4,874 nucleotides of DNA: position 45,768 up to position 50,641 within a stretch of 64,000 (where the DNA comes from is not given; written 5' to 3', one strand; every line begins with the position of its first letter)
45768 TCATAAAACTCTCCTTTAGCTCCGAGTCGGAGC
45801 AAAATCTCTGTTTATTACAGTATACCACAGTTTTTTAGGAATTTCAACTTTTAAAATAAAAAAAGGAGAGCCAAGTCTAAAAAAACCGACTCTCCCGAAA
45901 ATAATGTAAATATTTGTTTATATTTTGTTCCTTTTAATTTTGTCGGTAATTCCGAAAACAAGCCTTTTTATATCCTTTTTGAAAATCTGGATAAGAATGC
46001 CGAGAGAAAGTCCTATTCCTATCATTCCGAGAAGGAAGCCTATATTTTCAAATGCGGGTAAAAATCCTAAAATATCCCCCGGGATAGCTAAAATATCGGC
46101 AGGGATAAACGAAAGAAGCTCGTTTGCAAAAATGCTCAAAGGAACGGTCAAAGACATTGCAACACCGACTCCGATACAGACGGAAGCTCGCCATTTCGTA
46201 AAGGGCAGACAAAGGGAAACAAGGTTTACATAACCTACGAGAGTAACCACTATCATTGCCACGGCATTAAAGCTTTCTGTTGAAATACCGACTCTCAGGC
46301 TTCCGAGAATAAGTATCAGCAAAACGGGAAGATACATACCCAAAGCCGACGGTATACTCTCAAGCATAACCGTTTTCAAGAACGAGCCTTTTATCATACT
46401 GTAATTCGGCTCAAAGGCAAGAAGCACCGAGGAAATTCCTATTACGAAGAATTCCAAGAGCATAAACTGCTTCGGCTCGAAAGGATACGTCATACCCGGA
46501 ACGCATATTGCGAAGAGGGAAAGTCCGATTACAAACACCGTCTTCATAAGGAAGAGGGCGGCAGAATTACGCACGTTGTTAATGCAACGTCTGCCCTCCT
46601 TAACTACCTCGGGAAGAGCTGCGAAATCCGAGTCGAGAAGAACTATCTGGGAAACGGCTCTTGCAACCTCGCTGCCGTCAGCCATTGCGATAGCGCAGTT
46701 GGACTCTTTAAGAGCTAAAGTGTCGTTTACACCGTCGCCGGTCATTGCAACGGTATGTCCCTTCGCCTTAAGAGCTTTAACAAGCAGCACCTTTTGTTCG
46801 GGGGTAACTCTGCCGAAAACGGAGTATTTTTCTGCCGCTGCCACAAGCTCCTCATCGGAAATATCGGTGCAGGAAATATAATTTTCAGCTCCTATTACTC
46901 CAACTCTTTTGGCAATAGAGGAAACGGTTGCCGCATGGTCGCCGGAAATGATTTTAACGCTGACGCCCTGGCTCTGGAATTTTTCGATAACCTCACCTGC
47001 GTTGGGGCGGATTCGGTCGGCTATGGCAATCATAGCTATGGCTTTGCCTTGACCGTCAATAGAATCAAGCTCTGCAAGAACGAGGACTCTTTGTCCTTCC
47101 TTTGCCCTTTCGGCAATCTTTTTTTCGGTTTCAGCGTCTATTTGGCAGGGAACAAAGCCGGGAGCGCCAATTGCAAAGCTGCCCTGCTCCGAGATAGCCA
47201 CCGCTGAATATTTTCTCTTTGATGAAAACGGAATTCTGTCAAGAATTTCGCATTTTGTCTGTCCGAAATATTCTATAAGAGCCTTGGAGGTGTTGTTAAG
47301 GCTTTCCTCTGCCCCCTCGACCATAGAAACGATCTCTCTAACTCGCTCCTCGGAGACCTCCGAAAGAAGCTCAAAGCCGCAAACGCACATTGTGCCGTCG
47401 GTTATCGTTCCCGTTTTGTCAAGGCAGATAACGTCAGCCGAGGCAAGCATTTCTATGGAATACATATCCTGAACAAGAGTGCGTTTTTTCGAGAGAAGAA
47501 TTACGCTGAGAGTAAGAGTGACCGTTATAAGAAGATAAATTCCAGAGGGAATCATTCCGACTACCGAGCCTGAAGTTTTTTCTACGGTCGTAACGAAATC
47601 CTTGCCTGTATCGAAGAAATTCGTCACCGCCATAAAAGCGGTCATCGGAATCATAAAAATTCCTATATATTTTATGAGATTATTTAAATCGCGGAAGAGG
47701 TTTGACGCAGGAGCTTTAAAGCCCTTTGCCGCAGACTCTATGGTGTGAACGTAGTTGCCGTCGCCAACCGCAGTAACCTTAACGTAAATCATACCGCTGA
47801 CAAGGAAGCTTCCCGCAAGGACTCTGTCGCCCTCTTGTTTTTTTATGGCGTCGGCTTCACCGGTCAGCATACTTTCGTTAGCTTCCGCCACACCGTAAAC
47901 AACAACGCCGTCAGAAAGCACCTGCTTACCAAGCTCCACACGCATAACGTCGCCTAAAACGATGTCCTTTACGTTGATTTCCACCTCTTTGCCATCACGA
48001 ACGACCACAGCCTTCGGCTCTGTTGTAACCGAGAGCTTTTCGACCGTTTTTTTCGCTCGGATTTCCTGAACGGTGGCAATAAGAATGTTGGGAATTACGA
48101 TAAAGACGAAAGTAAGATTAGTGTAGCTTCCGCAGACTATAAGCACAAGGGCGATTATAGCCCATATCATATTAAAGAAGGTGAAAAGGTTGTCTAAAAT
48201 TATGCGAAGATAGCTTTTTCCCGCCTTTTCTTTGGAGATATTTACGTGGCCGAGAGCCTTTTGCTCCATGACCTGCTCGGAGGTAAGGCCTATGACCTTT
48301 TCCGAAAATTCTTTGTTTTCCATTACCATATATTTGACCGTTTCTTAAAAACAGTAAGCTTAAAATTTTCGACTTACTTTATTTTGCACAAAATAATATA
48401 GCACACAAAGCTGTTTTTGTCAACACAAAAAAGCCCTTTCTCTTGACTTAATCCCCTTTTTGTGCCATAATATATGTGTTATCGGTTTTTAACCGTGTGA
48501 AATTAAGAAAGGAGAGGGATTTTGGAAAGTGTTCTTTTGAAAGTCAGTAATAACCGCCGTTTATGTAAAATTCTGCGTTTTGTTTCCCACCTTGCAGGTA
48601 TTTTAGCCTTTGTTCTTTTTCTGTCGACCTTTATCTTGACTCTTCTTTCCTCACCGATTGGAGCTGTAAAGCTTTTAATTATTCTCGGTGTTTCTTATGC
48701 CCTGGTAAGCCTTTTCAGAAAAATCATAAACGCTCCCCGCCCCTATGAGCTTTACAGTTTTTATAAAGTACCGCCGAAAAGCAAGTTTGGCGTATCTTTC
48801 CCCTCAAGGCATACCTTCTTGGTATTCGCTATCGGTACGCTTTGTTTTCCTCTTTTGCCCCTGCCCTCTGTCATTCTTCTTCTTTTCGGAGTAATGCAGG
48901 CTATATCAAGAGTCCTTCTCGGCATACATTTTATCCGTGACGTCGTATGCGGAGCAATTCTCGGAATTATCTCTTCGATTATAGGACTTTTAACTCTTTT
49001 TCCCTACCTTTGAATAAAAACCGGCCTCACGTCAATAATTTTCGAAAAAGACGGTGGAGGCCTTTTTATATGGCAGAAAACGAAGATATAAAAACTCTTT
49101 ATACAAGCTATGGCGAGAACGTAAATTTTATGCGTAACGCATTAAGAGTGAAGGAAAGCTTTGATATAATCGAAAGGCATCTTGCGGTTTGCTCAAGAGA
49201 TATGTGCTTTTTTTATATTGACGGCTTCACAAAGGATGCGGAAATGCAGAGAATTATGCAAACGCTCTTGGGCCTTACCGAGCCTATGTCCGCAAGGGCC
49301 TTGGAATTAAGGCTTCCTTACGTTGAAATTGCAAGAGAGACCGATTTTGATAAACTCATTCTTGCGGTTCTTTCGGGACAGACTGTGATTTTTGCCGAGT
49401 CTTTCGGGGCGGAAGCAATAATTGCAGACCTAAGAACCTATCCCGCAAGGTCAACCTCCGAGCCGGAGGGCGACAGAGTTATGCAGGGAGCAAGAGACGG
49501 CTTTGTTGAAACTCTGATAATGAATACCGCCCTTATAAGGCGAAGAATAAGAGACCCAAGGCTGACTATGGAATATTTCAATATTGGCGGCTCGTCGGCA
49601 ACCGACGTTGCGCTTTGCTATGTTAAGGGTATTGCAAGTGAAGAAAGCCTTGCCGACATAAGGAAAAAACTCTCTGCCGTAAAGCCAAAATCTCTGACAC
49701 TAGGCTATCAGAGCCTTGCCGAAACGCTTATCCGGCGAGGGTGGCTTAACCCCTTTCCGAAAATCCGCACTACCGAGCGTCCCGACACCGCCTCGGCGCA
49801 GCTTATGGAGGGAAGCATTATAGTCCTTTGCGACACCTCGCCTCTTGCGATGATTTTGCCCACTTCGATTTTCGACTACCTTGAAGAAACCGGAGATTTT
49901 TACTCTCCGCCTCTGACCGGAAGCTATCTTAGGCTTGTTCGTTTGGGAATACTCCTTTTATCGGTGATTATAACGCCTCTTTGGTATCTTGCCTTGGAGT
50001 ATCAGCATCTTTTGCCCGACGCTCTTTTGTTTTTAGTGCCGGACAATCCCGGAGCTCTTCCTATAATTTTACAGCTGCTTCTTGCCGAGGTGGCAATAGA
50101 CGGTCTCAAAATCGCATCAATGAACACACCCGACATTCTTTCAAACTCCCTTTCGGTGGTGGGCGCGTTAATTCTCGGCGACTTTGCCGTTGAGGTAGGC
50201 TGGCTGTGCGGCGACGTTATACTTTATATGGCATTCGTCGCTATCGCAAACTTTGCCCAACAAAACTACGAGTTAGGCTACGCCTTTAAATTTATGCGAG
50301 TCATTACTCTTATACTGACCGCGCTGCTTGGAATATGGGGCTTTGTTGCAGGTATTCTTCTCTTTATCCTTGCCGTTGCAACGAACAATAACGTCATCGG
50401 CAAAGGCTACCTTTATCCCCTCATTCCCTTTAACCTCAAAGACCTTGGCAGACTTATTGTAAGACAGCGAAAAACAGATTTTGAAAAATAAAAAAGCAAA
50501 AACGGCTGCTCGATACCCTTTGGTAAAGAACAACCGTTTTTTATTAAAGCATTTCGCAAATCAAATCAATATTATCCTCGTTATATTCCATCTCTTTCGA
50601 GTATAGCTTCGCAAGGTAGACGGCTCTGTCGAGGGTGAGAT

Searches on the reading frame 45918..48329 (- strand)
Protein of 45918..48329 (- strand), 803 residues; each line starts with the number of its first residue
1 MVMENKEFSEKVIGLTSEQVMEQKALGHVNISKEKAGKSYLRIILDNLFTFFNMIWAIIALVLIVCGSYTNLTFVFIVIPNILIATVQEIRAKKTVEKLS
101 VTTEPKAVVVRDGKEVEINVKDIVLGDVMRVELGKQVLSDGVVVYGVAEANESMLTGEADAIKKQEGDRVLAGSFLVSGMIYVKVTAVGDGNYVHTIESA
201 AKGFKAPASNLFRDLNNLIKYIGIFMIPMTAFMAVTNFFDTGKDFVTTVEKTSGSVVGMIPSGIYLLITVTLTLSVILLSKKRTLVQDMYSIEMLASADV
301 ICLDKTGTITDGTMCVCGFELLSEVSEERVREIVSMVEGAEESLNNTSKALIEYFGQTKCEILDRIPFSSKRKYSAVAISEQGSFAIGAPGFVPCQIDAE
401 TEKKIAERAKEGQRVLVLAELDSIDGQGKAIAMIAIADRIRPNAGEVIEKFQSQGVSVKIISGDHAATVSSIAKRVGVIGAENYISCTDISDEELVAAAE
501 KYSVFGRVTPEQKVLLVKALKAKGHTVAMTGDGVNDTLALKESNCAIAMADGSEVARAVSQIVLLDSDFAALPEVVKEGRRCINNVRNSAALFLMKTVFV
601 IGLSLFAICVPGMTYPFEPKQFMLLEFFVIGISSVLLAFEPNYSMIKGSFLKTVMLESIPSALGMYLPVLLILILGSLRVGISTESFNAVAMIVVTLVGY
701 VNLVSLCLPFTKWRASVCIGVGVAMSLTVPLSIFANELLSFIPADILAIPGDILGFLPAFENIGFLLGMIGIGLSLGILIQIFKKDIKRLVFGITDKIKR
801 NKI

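Call 21: search_protein_families(library=pfam, proteins=[window:45918-48329:-], max_evalue=0.001)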
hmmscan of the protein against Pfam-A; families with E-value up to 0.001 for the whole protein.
window:45918-48329:- (803 aa): 3 families
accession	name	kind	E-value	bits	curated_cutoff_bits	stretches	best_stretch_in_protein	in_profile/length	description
PF00122.25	E1-E2_ATPase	-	2.6e-36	125.3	28.1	1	103-282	3-181/181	E1-E2 ATPase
PF00702.32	Hydrolase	-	1.1e-20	75.3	26.4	1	299-542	2-189/191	haloacid dehalogenase-like hydrolase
PF08282.18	Hydrolase_3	-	0.00033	20.9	20.9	0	516-567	195-246/255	haloacid dehalogenase-like hydrolase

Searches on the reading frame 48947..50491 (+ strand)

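Call 21: search_protein_families(library=pfam, proteins=[window:48947-50491:+], max_evalue=0.001)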
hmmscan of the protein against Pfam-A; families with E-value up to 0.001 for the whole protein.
window:48947-50491:+ (514 aa): 1 family
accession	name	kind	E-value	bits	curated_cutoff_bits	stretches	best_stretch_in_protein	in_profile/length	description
PF03323.18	GerA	-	2.2e-130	435.7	27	1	68-510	7-458/466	Bacillus/Clostridium GerA spore germination protein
